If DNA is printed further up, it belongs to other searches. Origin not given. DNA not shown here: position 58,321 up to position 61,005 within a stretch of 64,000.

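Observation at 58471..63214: HerA/FtsK-superfamily NTPase, archease, Nudix and RtcB in one tight gene string: a candidate expanded RNA-repair module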

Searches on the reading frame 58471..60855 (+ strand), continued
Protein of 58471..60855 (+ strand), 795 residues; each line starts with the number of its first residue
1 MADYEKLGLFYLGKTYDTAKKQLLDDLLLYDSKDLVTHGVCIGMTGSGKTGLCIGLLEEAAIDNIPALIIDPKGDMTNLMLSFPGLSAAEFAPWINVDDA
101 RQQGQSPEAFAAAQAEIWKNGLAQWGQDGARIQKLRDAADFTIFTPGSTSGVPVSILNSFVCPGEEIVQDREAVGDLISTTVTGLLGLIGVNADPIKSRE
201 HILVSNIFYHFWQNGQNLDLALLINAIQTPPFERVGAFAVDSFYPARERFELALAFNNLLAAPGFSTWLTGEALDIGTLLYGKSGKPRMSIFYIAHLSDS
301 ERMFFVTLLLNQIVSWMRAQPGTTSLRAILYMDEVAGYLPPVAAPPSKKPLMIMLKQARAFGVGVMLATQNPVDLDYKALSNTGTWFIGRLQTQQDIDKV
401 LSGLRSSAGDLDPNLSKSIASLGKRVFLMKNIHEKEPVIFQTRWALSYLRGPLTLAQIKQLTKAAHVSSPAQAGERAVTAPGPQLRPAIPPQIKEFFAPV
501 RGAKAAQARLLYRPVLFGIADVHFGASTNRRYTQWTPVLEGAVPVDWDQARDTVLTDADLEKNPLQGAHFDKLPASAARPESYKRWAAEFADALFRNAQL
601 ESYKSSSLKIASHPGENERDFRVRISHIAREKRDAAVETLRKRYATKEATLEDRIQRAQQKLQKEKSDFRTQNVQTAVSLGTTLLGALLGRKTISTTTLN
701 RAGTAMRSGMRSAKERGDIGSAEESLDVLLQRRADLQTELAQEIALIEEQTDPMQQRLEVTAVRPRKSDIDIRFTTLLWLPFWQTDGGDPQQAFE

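Call 19: search_solved_structures(query=A1, max_evalue=1)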
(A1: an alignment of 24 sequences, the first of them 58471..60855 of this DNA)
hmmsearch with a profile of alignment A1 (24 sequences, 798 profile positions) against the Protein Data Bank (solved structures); distinct sequences matched with E-value up to 1: 9.
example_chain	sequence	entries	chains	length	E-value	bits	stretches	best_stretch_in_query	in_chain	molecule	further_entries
8wiv_A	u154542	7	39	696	2.3e-08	35.6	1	261-409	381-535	Helicase HerA central domain-containing protein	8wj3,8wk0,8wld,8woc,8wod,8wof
7f6d_B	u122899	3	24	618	0.00047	21.4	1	289-392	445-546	HerA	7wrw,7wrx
9x1l_A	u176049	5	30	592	0.0017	19.5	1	354-424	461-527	DNA helicase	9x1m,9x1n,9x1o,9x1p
6sz9_A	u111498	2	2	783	0.0029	18.8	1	24-77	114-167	IcmO (DotL)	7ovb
8j4u_M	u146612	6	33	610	0.0037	18.4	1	290-419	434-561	Nucleoside triphosphate hydrolase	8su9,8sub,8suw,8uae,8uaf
11kk_A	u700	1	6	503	0.033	15.3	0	352-433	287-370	HerA like helicase YjgR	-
8xau_A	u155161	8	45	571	0.47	11.5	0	346-400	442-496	ATP-binding protein | HerA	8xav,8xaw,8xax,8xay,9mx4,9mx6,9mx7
4d2i_A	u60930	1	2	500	0.71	10.9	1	353-416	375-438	HERA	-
1gmj_A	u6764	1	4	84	0.96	10.4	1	698-764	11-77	ATPASE INHIBITOR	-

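Call 21: list_cluster_members(proteins=[P0002, P0005, P0010, P0014, P0006])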
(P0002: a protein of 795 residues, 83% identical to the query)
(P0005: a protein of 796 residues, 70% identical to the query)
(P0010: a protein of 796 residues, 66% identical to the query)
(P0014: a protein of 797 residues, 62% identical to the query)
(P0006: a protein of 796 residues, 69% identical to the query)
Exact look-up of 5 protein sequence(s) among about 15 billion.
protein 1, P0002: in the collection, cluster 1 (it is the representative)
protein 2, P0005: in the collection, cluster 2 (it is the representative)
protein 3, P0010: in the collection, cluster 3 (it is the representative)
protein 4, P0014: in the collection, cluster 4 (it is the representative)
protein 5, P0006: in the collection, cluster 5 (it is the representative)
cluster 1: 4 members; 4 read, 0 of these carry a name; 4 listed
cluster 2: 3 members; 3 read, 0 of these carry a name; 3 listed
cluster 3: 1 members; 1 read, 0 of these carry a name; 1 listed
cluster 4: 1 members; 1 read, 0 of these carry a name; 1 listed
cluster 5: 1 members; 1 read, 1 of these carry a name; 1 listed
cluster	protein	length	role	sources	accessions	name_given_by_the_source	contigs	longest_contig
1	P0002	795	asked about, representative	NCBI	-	-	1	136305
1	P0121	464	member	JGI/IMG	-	-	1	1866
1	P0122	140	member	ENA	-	-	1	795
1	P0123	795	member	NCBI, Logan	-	-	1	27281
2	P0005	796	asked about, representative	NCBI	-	-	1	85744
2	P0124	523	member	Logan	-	-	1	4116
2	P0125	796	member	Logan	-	-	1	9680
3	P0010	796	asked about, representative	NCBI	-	-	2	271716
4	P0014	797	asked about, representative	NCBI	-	-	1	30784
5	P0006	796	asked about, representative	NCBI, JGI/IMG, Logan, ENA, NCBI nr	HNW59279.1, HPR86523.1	MAG TPA: DUF87 domain-containing protein [bacterium] | DUF87 domain-containing protein [bacterium]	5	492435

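Call 22: find_related_loci(query=window:58471-60855:+, collection=metagenome_contigs, flank=8000)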
Query window:58471-60855:+ (795 aa) in metagenome_contigs; peptide patterns used: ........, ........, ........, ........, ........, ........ (x = any residue, [..] = any of these).
419 stretches matched a pattern; 360 encode a relative of the query (tblastn E <= 1e-3); the best 80 are kept; 80 distinct loci.
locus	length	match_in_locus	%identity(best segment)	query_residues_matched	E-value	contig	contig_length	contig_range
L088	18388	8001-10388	70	1-794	0e+0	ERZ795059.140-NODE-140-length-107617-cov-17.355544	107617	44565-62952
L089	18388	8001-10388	70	1-794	0e+0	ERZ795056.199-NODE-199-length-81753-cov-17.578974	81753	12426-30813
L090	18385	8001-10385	71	1-794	0e+0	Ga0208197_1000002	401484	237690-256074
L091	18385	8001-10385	69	1-794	0e+0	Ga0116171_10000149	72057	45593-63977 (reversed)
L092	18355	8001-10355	66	1-784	0e+0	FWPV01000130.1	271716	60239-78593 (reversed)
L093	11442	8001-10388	70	1-794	0e+0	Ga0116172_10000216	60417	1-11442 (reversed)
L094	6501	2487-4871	61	1-794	0e+0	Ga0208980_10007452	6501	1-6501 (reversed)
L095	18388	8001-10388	71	1-794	0e+0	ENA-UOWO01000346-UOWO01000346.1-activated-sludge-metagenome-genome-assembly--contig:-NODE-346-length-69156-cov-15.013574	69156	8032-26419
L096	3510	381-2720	60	1-781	0e+0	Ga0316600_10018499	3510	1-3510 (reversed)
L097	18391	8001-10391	61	1-795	0e+0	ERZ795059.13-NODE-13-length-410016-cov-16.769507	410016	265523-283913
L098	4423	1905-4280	60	1-786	0e+0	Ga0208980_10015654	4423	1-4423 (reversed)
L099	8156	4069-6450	58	1-788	0e+0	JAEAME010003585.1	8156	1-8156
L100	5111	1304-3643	59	1-781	0e+0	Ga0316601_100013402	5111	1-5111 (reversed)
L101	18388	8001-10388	55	1-788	0e+0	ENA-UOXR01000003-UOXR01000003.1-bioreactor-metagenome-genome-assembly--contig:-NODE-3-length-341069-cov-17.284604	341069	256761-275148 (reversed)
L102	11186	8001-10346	55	1-781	0e+0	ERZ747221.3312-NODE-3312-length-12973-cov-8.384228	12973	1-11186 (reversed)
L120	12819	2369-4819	43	5-789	0e+0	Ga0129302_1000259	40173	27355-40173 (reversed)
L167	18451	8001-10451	43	5-789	0e+0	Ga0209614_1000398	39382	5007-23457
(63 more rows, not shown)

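Call 31: search_protein_families(library=pfam, proteins=[L097:3507-5426:+, L097:5489-7102:-, L097:7269-7967:+, L097:12459-13742:+, L097:13764-14405:-, L167:6164-7054:-, L167:7079-7663:-, L167:10535-11572:-, L167:3971-4465:-], max_evalue=0.001)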
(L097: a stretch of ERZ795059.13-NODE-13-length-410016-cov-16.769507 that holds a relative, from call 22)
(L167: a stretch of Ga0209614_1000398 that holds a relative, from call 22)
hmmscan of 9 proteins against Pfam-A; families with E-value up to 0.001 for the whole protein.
L097:3507-5426:+ (640 aa): 5 families
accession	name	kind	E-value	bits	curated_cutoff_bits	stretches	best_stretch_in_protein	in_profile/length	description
PF00456.26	Transketolase_N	-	1.5e-44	152.8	22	1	38-283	19-278/334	Transketolase, thiamine diphosphate binding domain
PF02779.29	Transket_pyr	-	1.2e-21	77.6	27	1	339-490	13-171/174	Transketolase, pyrimidine binding domain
PF02780.25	Transketolase_C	-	4.3e-19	69.1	25.9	1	512-631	1-124/124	Transketolase, C-terminal domain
PF00676.26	E1_dh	-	2.5e-06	27.1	22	1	124-237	96-209/300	Dehydrogenase E1 component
PF13292.11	DXP_synthase_N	-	9.9e-05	22.2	21.2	0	13-195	10-176/274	1-deoxy-D-xylulose-5-phosphate synthase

L097:5489-7102:- (537 aa): 3 families
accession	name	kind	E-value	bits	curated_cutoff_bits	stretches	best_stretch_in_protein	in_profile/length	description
PF01676.23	Metalloenzyme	-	1.3e-72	244.8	24.3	1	16-524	2-251/252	Metalloenzyme superfamily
PF06415.18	iPGM_N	-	4.6e-59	200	27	1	94-313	1-216/217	BPG-independent PGAM N-terminus (iPGM_N)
PF01663.27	Phosphodiest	-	0.00035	20.7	23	0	405-467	157-224/342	Type I phosphodiesterase / nucleotide pyrophosphatase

L097:7269-7967:+ (233 aa): 1 family
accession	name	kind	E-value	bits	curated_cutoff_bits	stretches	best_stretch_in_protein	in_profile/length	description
PF01676.23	Metalloenzyme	-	1e-11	45.3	24.3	1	111-227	135-250/252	Metalloenzyme superfamily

L097:12459-13742:+ (428 aa): 9 families
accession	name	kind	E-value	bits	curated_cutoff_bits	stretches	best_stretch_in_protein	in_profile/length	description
PF12838.12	Fer4_7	-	1.5e-10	41.8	27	1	291-343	1-51/52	4Fe-4S dicluster domain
PF12837.12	Fer4_6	-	3.4e-10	39.8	25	1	289-307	6-24/24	4Fe-4S binding domain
PF00037.32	Fer4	-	7e-10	38.7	21.1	2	289-306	5-22/24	4Fe-4S binding domain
PF13187.11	Fer4_9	-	2.2e-08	34.4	27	1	291-344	1-51/52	4Fe-4S dicluster domain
PF13237.11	Fer4_10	-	3.8e-07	30.4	25.5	1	287-340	4-52/53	4Fe-4S dicluster domain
PF12797.12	Fer4_2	-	5.8e-07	29.5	24.5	1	285-304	3-22/22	4Fe-4S binding domain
PF25160.1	LdpA_Fe-S-bd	-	4.3e-05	23.6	27.6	1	288-306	24-42/49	LdpA Fe-S cluster-binding domain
PF12800.12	Fer4_4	-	0.00011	22.7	24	1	289-304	1-16/17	4Fe-4S binding domain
PF13183.11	Fer4_8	-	0.00087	20.2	27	1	290-342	3-66/68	4Fe-4S dicluster domain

L097:13764-14405:- (213 aa): 0 families

L167:6164-7054:- (296 aa): 3 families
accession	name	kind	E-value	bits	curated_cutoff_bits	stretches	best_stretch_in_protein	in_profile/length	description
PF07934.18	OGG_N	-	3e-23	82.7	23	1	5-108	3-115/115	8-oxoguanine DNA glycosylase, N-terminal domain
PF00730.31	HhH-GPD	-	2.5e-06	28.2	26.2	1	125-246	13-92/108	HhH-GPD superfamily base excision DNA repair protein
PF00633.29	HHH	-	0.00052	20.2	24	0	201-219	12-30/30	Helix-hairpin-helix motif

L167:7079-7663:- (194 aa): 2 families
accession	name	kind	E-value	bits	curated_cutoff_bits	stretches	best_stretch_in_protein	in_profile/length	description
PF00753.33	Lactamase_B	-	6.3e-32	111.5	22.7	1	10-176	2-196/196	Metallo-beta-lactamase superfamily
PF12706.13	Lactamase_B_2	-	1.3e-06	28.6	27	1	29-135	4-142/200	Beta-lactamase superfamily domain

L167:10535-11572:- (345 aa): 1 family
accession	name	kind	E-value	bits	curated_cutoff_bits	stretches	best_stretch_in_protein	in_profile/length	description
PF18998.6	Flg_new_2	-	3.4e-06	27.4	23.6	1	156-203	20-71/73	Divergent InlB B-repeat domain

L167:3971-4465:- (164 aa): 2 families
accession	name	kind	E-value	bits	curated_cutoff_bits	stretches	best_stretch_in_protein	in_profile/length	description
PF21473.3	Ssb-like_OB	-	1.1e-19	70.9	24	1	17-104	1-96/97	Single-stranded DNA binding protein Ssb-like, OB fold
PF01336.31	tRNA_anti-codon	-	0.00053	20.3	27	1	33-99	4-71/75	OB-fold nucleic acid binding domain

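Call 35: predict_structure(alignment_id=A1)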
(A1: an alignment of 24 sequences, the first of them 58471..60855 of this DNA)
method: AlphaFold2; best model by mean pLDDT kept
length: 795 residues; sequences in the alignment: 24
mean_pLDDT: 74.5   pTM: 0.51
mean pLDDT of the five models: 74.5, 72.9, 71.5, 68.0, 65.3
residues with pLDDT >= 90: 63; 70-90: 522; 50-70: 130; < 50: 80
segments of 3 or more residues with pLDDT < 50: 1-6, 340-346, 444-451, 463-483, 679-681, 683-709
pLDDT, mean of each block of 10 residues (from residue 1): 44 79 76 62 64 76 85 77 62 67 79 72 61 79 82 75 78 77 76 76 91 86 89 85 87 85 72 83 84 80 78 80 75 66 50 76 78 67 73 74 62 70 77 77 52 52 38 27 64 88 79 91 84 84 68 85 84 82 88 89 84 81 83 86 87 87 79 56 44 39 44 69 86 90 85 78 87 91 80 80
secondary structure, 60 per line:
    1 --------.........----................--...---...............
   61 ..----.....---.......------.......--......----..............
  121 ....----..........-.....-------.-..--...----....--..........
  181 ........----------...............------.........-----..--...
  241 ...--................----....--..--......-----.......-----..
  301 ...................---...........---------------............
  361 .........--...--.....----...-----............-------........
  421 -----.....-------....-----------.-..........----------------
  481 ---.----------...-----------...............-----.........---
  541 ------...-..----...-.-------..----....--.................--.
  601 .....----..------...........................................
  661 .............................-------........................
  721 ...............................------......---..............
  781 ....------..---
elements in order (helices of 4 or more, strands of 3 or more residues): E9-17 E22-31 H32-37 E40-42 H46-62 E67-71 H75-81 H88-94 H97-102 H107-124 H129-138 E140-144 H165-168 H171-188 H199-213 H220-228 H240-243 H246-261 H266-269 H276-280 E287-293 H299-319 E323-333 H349-360 E361-369 H377-381 E386-388 H394-405 H413-420 E426-430 E438-441 H455-464 E495-497 E509-523 E529-537 H575-578 H581-597 E600-605 H618-689 H697-751 E758-763 E770-784

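Call 40: fold_search(model_id=the predicted structure, library=pdb)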
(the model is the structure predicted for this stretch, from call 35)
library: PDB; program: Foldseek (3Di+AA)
matches with E <= 10: 623; with E <= 0.001: 111
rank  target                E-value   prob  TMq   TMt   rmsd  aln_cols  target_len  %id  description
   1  8wiv_M                1.2e-11  1.00  0.29  0.35  19.1       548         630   15  Cryo-EM structure of a bacterial protein (released 2024-09-11)
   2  9x1m_A                1.8e-11  1.00  0.30  0.39  12.5       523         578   14  The cryo-EM structure of HerA-NurA complex with AMPPNP and dsDNA from Thermococcus kodakarensis (released 2026-02-04)
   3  8wld_A                1.3e-10  1.00  0.29  0.45  10.2       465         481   15  Cryo-EM structure of SIR2/HerA antiphage complex (released 2024-09-11)
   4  8wj3_N                1.4e-10  1.00  0.30  0.42  18.5       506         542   13  Cryo-EM structure of a bacterial protein (released 2024-09-11)
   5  7wrw_A                3.1e-10  1.00  0.32  0.42   9.3       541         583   13  Structure of Deinococcus radiodurans HerA (released 2023-02-01)
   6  8wld_L                3.4e-10  1.00  0.28  0.32  19.8       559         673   15  Cryo-EM structure of SIR2/HerA antiphage complex (released 2024-09-11)
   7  8wfd_C                3.8e-10  1.00  0.31  0.42   9.6       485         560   16  The cryo-EM structure of TdpAB in complex with AMPPNP and DNA (released 2025-01-22)
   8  7es4                  4.5e-10  1.00  0.33  0.64   6.4       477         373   15  the crystral structure of DndH-C-domain (released 2022-05-11)
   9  8wiv_O                5.8e-10  1.00  0.30  0.35  20.0       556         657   14  Cryo-EM structure of a bacterial protein (released 2024-09-11)
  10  8j4u_P                6.2e-10  1.00  0.33  0.45  10.6       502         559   16  Structure of HerA-Sir2 complex from Escherichia coli Nezha system (released 2024-01-03)
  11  9x1l_A                6.5e-10  1.00  0.29  0.38  12.9       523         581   13  The cryo-EM structure of HerA-NurA complex with AMPPNP from Thermococcus kodakarensis (released 2026-02-04)
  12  8zis_A                7.2e-10  1.00  0.29  0.39  14.4       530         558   14  HerA Hexamer (released 2025-03-12)
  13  8wld_D                7.6e-10  1.00  0.28  0.32  23.6       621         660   15  Cryo-EM structure of SIR2/HerA antiphage complex (released 2024-09-11)
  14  8uae_R                1.2e-09  1.00  0.32  0.46  10.9       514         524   13  E. coli Sir2_HerA complex (12:6) with ATPgamaS (released 2023-12-27)
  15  8j4u_Q                1.2e-09  1.00  0.31  0.42  11.1       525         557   12  Structure of HerA-Sir2 complex from Escherichia coli Nezha system (released 2024-01-03)
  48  8wiv_L                1.2e-08  1.00  0.28  0.33  17.6       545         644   15  Cryo-EM structure of a bacterial protein (released 2024-09-11)
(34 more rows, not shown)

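Call 41: search_protein_families(library=padloc, proteins=[window:58471-60855:+], max_evalue=0.01)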
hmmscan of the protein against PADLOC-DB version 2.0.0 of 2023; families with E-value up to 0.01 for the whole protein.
window:58471-60855:+ (795 aa): 9 families
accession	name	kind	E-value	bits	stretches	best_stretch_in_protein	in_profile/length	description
PDLC04140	mad8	-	7.1e-11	40.2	2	12-99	6-85/314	mads_8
PDLC04105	HerA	-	9.5e-09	32.3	1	308-407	403-504/576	-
PDLC04103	HerA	-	1e-07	28.7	1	356-403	474-521/579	-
PDLC04100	HerA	-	1.4e-06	25.3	1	354-424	471-537/580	-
PDLC01055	HerA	-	1.4e-05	22.1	1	332-399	421-486/532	Type III coevolved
PDLC02185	HerA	-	2.3e-05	21.3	1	353-423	476-542/585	-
PDLC04097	HerA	-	5.2e-05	20.1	1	355-438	509-588/618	-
PDLC04106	HerA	-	0.0012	15.4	1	354-400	544-590/667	-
PDLC02684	DndH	-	0.0033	13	0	348-435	1614-1703/1715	DndH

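Call 44: find_encoding_contigs(protein=P0012, flank=8000, max_places=2)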
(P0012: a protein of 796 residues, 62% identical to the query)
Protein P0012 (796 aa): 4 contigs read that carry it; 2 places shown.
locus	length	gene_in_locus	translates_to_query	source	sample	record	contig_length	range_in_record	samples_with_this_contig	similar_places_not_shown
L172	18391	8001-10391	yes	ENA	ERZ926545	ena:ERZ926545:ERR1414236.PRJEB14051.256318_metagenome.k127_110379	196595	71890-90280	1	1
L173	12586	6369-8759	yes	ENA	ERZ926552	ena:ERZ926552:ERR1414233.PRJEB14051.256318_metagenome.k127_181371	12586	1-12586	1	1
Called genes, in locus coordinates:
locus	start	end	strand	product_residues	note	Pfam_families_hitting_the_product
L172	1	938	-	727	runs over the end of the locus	-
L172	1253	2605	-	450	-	PF00072:Response_reg, PF00158:Sigma54_activat, PF13191:AAA_16 (weak), PF14532:Sigma54_activ_2, PF00004:AAA (weak), PF07728:AAA_5 (weak), PF25601:AAA_lid_14, PF02954:HTH_8, +2 more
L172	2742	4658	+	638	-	PF00456:Transketolase_N, PF00676:E1_dh (faint), PF02779:Transket_pyr, PF02780:Transketolase_C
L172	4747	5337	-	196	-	-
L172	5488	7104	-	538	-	PF01676:Metalloenzyme, PF06415:iPGM_N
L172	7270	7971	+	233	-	PF01676:Metalloenzyme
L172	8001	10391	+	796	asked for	-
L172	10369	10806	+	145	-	PF01951:Archease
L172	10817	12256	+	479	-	PF01139:RtcB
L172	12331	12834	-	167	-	PF02915:Rubrerythrin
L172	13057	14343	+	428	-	PF00037:Fer4, PF12797:Fer4_2 (weak), PF12837:Fer4_6 (weak), PF12838:Fer4_7, PF13187:Fer4_9, PF13237:Fer4_10, PF14697:Fer4_21 (weak)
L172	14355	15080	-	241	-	PF02585:PIG-L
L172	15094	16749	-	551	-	PF10079:Rossmann-like_BshC, PF24850:CC_BshC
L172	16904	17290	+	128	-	-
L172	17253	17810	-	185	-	PF00908:dTDP_sugar_isom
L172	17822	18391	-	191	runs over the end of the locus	PF08241:Methyltransf_11, PF13649:Methyltransf_25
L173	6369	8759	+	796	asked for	-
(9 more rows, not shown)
